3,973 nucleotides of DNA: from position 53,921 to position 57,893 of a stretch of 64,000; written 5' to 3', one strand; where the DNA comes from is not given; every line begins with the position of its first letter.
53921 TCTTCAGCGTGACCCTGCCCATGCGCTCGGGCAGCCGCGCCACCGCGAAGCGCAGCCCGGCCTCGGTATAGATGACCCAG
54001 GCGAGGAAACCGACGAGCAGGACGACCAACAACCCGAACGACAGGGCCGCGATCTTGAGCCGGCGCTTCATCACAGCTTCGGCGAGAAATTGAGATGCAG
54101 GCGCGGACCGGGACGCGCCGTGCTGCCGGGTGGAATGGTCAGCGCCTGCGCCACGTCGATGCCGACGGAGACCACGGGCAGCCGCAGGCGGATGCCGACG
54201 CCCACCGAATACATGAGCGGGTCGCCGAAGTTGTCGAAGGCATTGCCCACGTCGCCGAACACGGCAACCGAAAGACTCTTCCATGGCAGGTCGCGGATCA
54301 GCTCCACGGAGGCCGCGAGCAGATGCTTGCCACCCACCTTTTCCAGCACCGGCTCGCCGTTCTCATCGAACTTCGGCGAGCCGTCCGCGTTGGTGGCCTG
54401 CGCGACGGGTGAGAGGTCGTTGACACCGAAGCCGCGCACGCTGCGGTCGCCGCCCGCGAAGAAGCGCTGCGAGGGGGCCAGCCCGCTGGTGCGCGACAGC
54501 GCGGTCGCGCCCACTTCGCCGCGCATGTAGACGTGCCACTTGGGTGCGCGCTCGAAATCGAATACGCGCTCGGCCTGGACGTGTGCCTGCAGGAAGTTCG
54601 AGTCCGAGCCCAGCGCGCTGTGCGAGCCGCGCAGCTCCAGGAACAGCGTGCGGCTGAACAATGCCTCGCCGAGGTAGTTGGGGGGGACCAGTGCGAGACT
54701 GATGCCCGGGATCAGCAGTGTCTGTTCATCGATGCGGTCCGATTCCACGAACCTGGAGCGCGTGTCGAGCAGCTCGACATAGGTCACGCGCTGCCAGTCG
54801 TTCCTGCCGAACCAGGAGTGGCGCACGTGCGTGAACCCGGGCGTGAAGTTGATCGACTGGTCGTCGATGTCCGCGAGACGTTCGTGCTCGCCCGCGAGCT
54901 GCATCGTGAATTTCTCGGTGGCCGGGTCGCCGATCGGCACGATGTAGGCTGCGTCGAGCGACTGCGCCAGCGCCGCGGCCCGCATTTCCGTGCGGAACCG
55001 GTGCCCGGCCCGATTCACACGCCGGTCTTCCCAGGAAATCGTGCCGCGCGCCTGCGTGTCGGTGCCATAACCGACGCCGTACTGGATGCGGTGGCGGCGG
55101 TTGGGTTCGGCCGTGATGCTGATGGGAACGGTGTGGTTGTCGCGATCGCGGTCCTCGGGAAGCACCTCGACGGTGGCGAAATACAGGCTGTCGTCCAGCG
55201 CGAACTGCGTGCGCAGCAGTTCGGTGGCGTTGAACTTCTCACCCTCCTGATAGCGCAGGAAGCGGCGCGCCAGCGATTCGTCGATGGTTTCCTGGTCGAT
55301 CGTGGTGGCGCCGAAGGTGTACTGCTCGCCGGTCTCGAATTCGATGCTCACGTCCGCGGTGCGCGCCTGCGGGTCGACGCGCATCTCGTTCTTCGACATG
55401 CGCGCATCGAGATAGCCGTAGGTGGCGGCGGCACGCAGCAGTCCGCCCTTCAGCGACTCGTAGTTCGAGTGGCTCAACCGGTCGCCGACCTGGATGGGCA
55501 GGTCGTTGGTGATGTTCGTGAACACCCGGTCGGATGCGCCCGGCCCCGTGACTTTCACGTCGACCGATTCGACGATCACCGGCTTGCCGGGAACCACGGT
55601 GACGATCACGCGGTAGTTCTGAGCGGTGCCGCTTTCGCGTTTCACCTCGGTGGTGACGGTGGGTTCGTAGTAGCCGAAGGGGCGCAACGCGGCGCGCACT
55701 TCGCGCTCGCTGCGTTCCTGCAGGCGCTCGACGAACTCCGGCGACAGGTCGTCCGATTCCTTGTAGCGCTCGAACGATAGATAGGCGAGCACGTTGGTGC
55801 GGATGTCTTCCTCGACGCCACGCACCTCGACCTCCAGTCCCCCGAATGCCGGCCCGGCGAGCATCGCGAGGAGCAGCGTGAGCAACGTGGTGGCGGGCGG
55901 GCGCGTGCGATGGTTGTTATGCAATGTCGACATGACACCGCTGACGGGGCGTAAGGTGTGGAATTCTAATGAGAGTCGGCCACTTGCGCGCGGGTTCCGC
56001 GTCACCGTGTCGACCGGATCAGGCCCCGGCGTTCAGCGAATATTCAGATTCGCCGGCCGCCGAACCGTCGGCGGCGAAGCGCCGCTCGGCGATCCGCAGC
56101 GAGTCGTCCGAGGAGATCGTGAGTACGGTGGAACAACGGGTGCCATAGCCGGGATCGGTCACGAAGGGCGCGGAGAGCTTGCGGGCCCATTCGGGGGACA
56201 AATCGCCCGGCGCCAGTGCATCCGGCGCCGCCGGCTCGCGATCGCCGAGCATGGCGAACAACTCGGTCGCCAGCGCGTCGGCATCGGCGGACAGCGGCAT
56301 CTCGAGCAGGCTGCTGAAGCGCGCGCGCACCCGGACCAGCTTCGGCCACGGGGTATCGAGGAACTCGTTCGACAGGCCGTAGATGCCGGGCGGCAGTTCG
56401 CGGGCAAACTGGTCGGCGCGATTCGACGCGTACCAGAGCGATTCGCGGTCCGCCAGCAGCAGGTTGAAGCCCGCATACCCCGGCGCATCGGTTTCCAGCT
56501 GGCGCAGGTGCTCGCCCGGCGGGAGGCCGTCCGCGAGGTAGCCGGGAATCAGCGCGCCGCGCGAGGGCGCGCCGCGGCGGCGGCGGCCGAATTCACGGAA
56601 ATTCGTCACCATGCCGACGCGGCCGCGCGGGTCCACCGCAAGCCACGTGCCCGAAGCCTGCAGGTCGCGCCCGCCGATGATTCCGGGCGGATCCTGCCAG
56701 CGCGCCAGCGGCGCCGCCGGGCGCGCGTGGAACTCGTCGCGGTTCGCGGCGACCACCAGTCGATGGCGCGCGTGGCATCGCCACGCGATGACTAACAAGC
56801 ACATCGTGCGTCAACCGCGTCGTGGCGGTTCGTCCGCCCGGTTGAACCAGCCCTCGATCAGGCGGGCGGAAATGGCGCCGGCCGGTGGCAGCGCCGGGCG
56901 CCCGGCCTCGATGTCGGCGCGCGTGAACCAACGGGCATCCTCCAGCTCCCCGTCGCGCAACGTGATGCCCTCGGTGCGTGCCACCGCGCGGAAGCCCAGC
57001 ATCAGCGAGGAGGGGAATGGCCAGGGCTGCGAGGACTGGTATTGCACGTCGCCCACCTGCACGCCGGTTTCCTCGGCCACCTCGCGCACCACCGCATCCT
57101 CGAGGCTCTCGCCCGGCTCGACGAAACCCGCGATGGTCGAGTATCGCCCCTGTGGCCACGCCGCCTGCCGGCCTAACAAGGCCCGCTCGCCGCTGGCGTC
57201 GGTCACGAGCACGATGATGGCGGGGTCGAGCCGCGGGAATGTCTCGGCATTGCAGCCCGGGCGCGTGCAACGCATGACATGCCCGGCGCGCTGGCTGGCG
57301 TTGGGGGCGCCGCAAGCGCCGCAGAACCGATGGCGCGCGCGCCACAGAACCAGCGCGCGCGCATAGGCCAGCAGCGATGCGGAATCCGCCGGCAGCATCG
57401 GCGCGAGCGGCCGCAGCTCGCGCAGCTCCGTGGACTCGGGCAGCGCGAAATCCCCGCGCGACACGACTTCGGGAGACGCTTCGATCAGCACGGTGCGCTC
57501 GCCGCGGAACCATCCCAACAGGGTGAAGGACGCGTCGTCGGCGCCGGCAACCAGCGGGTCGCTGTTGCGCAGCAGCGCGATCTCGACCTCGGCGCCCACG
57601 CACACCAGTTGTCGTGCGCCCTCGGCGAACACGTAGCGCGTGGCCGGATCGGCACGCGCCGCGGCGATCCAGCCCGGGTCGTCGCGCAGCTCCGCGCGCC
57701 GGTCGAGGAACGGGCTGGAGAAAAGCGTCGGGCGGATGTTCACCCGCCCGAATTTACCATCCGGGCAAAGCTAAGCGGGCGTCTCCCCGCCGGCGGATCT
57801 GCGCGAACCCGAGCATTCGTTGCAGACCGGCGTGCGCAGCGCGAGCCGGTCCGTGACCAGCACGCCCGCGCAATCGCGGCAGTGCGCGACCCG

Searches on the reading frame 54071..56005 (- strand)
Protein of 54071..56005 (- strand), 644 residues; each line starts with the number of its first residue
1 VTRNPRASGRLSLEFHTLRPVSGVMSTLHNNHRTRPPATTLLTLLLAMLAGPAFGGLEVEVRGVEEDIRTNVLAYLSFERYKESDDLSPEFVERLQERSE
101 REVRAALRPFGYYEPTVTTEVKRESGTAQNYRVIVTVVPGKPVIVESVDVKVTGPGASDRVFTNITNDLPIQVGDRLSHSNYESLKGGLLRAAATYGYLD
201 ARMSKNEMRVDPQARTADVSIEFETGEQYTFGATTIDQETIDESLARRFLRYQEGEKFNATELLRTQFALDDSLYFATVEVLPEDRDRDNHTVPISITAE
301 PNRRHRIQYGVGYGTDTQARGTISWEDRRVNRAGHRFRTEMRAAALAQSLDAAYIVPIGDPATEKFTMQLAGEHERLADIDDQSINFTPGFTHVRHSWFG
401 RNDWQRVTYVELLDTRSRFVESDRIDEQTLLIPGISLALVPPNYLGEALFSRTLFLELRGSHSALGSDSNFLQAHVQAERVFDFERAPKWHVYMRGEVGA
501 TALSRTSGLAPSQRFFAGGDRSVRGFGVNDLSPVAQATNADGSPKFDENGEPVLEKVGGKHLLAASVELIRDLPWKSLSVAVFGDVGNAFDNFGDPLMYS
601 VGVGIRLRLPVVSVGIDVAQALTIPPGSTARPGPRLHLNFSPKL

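Call 76: search_protein_families(library=pfam, proteins=[window:54071-56005:-], max_evalue=0.00001)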
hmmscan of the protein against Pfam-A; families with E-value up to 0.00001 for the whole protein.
window:54071-56005:- (644 aa): 3 families
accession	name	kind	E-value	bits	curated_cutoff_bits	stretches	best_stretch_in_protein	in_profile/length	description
PF01103.29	Omp85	-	2.1e-21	77.2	24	1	457-627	139-311/325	Omp85 superfamily domain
PF17243.7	POTRA_TamA_1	-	1.4e-19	70.4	26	1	58-139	1-74/74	POTRA domain TamA domain 1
PF07244.20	POTRA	-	1.7e-10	41.9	21.3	0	165-224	19-77/79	Surface antigen variable number repeat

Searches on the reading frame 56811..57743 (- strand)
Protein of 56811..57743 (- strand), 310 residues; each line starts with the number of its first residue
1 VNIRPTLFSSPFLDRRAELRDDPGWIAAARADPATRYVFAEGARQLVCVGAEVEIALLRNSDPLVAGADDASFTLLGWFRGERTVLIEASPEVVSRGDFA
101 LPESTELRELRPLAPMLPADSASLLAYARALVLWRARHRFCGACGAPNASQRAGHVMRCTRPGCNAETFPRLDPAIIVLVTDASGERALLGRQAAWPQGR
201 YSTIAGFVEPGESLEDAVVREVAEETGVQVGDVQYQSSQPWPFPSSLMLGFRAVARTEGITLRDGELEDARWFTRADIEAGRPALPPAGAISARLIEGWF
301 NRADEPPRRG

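Call 76: search_protein_families(library=pfam, proteins=[window:56811-57743:-], max_evalue=0.00001)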
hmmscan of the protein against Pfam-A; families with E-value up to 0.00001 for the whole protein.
window:56811-57743:- (310 aa): 2 families
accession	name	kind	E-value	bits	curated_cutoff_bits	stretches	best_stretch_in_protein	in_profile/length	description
PF00293.34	NUDIX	-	1.9e-20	73.7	21.1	1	173-281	3-119/134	NUDIX domain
PF09297.16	Zn_ribbon_NUD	-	5.5e-09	36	24.8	1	136-169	1-32/32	NADH pyrophosphatase zinc ribbon domain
